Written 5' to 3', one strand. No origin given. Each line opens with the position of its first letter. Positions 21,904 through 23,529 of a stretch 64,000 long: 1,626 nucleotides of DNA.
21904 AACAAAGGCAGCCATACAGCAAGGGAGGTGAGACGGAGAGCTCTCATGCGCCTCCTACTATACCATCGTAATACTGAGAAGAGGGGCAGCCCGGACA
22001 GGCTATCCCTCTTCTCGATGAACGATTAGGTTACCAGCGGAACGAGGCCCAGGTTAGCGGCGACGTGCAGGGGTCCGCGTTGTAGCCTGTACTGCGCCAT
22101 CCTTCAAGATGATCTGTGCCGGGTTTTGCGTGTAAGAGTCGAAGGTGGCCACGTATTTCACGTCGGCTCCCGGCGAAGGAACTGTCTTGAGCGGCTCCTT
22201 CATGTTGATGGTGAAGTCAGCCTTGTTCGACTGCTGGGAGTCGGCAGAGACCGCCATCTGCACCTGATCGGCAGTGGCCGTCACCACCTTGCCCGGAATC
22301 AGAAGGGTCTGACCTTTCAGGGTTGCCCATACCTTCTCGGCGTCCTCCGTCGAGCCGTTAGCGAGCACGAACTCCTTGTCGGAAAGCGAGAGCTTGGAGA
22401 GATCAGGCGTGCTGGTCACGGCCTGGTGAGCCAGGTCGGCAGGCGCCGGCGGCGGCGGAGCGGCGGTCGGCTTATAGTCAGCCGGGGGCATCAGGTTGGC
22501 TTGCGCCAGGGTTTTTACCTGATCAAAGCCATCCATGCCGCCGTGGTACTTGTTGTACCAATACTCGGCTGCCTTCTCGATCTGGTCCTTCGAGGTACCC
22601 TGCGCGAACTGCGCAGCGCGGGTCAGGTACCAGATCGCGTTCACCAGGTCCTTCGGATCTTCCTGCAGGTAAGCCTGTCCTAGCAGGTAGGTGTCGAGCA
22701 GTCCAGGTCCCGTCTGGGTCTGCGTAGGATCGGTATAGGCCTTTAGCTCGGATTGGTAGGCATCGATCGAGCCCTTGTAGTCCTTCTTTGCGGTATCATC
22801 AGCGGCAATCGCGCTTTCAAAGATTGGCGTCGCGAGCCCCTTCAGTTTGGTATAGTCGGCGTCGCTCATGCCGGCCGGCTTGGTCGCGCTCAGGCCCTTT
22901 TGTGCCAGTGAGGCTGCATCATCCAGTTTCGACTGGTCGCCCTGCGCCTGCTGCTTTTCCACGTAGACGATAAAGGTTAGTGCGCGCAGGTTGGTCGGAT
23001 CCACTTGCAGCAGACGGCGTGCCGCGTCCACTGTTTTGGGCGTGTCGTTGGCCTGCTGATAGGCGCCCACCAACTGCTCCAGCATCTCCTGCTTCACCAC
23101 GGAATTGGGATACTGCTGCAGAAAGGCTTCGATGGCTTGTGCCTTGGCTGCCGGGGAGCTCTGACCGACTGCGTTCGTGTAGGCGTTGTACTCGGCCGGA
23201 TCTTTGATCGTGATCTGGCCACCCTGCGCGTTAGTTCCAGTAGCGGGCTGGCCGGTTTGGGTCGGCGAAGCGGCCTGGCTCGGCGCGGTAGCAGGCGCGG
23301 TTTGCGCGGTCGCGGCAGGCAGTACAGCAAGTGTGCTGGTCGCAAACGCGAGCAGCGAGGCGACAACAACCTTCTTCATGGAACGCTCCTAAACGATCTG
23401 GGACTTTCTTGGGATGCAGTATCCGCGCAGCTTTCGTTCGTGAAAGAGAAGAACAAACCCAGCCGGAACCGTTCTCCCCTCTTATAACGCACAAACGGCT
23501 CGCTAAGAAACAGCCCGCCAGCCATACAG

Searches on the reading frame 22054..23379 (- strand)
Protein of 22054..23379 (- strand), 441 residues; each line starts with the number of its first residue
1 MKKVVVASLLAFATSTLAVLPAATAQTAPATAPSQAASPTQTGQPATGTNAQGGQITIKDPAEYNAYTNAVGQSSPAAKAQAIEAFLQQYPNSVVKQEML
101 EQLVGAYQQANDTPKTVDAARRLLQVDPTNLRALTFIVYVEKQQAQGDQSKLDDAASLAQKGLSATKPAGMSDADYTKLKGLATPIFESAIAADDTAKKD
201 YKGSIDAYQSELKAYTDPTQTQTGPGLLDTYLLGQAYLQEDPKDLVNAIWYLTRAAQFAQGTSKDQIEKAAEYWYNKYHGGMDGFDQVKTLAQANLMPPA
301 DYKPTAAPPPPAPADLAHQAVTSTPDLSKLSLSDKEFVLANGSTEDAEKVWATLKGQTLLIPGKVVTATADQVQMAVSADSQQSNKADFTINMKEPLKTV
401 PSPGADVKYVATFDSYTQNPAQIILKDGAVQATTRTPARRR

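Call 42: search_protein_families(library=pfam, proteins=[window:22054-23379:-], max_evalue=0.00001)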
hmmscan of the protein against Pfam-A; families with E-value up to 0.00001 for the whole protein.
window:22054-23379:- (441 aa): 0 families

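Call 50: search_protein_families(library=pfam, proteins=[window:22054-23379:-], max_evalue=0.01)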
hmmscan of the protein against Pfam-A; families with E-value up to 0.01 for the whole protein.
window:22054-23379:- (441 aa): 2 families
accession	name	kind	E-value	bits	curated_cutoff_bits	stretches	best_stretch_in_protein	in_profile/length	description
PF00620.32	RhoGAP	-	0.0039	17.5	24.5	1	70-139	47-116/148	RhoGAP domain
PF23558.1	TPR_P4H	-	0.004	17.7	27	1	90-142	35-87/91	Prolyl 4-hydroxylase peptide-substrate-binding domain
